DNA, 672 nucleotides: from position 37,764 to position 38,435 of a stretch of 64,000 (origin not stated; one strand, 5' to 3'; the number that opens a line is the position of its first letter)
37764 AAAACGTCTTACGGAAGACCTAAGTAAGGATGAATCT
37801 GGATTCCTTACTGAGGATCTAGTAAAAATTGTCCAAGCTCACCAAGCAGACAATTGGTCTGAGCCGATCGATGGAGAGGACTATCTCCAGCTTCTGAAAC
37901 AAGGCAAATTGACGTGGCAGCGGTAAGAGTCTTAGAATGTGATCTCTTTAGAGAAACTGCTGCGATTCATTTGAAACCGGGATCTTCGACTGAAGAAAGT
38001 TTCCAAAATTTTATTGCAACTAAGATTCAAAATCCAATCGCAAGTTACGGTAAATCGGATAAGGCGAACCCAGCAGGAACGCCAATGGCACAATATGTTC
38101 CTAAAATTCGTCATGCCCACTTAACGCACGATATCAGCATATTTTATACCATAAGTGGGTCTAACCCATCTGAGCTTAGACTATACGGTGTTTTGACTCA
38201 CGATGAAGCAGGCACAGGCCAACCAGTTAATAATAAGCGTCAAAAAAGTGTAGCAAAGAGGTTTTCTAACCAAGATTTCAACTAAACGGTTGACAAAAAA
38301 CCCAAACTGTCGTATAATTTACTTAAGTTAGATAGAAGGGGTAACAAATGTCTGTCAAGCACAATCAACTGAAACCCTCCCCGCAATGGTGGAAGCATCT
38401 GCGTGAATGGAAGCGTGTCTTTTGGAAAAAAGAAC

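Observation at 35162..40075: Expanded RNA-repair toolkit: kinase-only Pnk, three distinct ligase-type nucleotidyltransferases, a metallophosphoesterase and a PP-loop enzyme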

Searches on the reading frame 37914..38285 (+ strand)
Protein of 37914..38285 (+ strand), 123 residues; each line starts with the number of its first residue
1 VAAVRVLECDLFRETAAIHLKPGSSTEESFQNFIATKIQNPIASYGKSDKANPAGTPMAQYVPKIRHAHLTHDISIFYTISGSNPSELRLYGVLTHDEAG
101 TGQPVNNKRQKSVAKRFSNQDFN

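Call 3: search_protein_families(library=pfam, proteins=[window:37914-38285:+], max_evalue=0.01)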
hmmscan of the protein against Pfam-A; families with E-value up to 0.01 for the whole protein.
window:37914-38285:+ (123 aa): 0 families

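Call 4: search_protein_families(library=phrogs, proteins=[window:37914-38285:+], max_evalue=0.001)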
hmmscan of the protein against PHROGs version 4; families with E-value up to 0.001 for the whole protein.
window:37914-38285:+ (123 aa): 0 families

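Call 85: search_protein_families(library=phrogs, proteins=[window:37914-38285:+], max_evalue=0.001)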
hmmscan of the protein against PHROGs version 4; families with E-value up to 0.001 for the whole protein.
window:37914-38285:+ (123 aa): 0 families

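Call 87: search_solved_structures(query=window:37914-38285:+, max_evalue=10, show_alignments=3)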
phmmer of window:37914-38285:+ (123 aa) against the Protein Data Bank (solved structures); distinct sequences matched with E-value up to 10: 2.
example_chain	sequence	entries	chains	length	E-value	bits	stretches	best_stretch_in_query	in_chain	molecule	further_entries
7ane_ai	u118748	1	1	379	0.29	14.7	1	26-109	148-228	mS56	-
8d8j_d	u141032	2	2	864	1.5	12.4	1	9-79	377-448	Mitochondrial group I intron splicing factor CCM1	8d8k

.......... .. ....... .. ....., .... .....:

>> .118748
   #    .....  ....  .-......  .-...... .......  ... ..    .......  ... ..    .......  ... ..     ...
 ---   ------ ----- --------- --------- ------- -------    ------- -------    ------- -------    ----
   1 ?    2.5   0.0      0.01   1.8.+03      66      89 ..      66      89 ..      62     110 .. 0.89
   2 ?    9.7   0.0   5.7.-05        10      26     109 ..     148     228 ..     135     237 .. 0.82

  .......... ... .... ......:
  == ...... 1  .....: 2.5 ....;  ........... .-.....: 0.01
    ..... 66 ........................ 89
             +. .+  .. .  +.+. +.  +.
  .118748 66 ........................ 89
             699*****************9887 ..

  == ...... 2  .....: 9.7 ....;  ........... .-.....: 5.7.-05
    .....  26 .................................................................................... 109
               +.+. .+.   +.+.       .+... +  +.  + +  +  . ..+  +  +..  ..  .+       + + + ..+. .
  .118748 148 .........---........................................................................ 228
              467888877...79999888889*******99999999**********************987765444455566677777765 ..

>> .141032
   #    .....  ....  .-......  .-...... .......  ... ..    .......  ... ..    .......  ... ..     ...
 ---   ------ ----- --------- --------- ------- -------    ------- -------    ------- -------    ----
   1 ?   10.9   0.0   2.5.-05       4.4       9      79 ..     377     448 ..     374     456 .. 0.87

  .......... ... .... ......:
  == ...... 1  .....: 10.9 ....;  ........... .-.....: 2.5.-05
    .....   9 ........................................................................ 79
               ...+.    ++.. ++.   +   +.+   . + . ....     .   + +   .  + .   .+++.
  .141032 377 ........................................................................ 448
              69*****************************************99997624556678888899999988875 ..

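Call 91: search_protein_representatives(protein=window:37914-38285:+)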
Query: 123 residues. Proteins with E-value up to 0.001 (for the whole library): 270; up to 1e-10: 174; up to 1e-30: 6. The best 150 are listed.
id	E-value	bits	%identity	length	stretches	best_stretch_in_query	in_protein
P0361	1.8e-39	150.7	62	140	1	5-122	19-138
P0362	1.2e-37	144.9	60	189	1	4-122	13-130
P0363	1.7e-37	144.4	53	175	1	5-122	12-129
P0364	2.0e-34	134.5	57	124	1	6-122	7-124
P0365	9.3e-34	132.3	51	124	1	3-122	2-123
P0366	9.8e-31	122.6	51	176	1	4-121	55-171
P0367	1.6e-28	115.5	47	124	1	8-123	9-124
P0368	4.4e-27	110.8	46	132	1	1-122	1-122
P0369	1.1e-26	109.5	44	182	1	2-122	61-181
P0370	1.4e-26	109.2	47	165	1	3-122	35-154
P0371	5.5e-26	107.3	46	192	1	9-122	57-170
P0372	3.2e-25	104.8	45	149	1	6-122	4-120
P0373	3.2e-25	104.8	47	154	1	2-120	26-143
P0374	3.7e-25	104.6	52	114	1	4-122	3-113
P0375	4.1e-25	104.5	43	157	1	4-122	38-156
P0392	5.8e-21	91.1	38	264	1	5-119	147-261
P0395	1.3e-20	90.0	46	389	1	26-119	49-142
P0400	8.1e-20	87.4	39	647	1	3-121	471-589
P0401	1.7e-19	86.4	44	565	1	7-118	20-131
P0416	2.2e-18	82.8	48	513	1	26-115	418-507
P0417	2.2e-18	82.8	47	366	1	21-121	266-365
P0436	7.8e-17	77.8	42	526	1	8-120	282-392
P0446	6.6e-16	74.8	41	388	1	9-120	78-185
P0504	1.2e-12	64.3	35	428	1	4-123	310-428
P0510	1.9e-12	63.6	42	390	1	28-122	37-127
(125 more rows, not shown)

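Call 93: search_solved_structures(query=A5, max_evalue=10, show_alignments=3)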
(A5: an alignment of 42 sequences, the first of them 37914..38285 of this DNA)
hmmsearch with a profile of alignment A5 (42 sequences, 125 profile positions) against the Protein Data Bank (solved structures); distinct sequences matched with E-value up to 10: 4.
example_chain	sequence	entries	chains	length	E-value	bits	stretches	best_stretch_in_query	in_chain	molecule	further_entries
4nrn_A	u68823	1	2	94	0.0022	21.5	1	6-99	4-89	metal-bound toxin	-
2otr_A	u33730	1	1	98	0.0023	21.4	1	6-99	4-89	Hypothetical protein HP0892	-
2jgp_A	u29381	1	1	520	0.03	17.8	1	11-54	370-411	TYROCIDINE SYNTHETASE 3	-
4ls4_A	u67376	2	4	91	0.5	13.9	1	49-98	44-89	Uncharacterized protein, Toxin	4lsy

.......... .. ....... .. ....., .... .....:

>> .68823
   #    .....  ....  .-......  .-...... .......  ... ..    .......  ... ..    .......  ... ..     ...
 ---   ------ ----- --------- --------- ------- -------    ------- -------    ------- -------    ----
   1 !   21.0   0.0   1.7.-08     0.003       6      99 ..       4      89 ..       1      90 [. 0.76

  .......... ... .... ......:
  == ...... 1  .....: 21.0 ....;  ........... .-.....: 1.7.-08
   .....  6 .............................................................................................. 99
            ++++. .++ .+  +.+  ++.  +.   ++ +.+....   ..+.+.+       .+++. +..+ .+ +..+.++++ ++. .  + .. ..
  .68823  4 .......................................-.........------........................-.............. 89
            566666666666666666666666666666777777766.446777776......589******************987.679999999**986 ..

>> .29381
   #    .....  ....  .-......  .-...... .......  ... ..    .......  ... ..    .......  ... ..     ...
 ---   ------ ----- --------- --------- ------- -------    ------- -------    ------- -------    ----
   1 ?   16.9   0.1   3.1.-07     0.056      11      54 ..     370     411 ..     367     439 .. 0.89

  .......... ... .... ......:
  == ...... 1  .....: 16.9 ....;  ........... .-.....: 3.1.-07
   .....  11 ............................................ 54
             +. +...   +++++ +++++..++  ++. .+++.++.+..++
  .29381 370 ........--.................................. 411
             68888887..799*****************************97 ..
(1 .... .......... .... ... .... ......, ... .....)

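Call 94: search_protein_families(library=pfam, proteins=[P0400, P0401, P0416, P0436, P0504, P0395, P0417, P0446, P0510, P0392], max_evalue=0.01)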
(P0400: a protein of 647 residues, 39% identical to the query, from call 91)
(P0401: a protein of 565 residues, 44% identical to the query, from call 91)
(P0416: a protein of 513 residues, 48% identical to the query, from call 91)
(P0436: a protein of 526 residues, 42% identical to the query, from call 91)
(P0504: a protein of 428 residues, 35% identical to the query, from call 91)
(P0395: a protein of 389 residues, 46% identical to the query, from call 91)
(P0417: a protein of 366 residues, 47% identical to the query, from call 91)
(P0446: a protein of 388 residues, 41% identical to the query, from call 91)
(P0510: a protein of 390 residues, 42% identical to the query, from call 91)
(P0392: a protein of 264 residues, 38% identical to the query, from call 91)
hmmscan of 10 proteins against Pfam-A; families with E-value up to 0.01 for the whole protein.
P0400 (647 aa): 3 families
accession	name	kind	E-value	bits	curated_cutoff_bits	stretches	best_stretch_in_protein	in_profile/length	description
PF00583.31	Acetyltransf_1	-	5.2e-05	23.9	20.7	1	58-129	48-116/116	Acetyltransferase (GNAT) family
PF13508.13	Acetyltransf_7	-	0.00042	21.1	27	1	82-131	41-84/84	Acetyltransferase (GNAT) domain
PF22028.2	DUF6934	-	0.0011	19.5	27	1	200-256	61-112/145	Family of unknown function (DUF6934)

P0401 (565 aa): 0 families

P0416 (513 aa): 0 families

P0436 (526 aa): 0 families

P0504 (428 aa): 1 family
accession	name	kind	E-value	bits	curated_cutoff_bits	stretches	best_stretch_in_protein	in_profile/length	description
PF14542.12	Acetyltransf_CG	-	0.0012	19.4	30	1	43-80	9-46/80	GCN5-related N-acetyl-transferase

P0395 (389 aa): 1 family
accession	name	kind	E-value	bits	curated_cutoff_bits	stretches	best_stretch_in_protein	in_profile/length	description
PF00182.24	Glyco_hydro_19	-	9.4e-15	55.5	25.5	1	225-370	52-176/232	Chitinase class I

P0417 (366 aa): 0 families

P0446 (388 aa): 1 family
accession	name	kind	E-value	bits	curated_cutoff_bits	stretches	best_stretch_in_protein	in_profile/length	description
PF01442.23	Apolipoprotein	-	0.0082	16.3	90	0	199-333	27-162/190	Apolipoprotein A1/A4/E domain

P0510 (390 aa): 1 family
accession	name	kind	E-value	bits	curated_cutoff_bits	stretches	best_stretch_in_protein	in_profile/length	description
PF15738.11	YafQ_toxin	-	0.008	16.9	30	0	16-104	3-86/88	Bacterial toxin of type II toxin-antitoxin system, YafQ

P0392 (264 aa): 0 families

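Call 97: find_related_loci(query=A6, collection=viral_contigs, flank=6000)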
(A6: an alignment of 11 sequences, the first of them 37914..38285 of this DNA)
Query A6 (123 aa) in viral_contigs; peptide patterns used: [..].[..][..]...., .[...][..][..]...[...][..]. (x = any residue, [..] = any of these).
58 stretches matched a pattern; 26 encode a relative of the query (tblastn E <= 1e-3); 26 distinct loci.
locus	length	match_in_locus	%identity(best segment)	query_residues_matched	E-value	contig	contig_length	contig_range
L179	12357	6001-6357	52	4-123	3e-36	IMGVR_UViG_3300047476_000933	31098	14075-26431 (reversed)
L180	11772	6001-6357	49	4-123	2e-34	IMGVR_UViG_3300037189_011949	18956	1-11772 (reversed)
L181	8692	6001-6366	47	1-122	3e-34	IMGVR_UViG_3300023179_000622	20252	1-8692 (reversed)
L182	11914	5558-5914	45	4-122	6e-32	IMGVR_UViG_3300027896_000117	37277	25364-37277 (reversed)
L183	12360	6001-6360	41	3-122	2e-30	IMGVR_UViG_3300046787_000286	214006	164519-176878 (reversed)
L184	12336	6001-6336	47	11-122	9e-31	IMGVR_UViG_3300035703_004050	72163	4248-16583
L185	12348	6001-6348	42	3-118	8e-30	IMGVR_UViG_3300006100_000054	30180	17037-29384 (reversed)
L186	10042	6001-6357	43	4-122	9e-30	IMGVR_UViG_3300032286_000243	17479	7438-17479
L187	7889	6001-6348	42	3-118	8e-30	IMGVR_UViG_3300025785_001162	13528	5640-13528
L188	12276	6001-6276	54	28-122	9e-30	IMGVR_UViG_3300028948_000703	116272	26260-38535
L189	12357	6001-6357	42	4-122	1e-29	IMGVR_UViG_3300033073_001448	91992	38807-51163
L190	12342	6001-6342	44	9-122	2e-29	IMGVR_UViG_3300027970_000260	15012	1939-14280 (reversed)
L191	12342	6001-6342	44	9-122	2e-29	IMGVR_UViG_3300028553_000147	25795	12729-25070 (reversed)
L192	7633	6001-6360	39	4-123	4e-29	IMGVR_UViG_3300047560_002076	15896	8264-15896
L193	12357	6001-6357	43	1-122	2e-28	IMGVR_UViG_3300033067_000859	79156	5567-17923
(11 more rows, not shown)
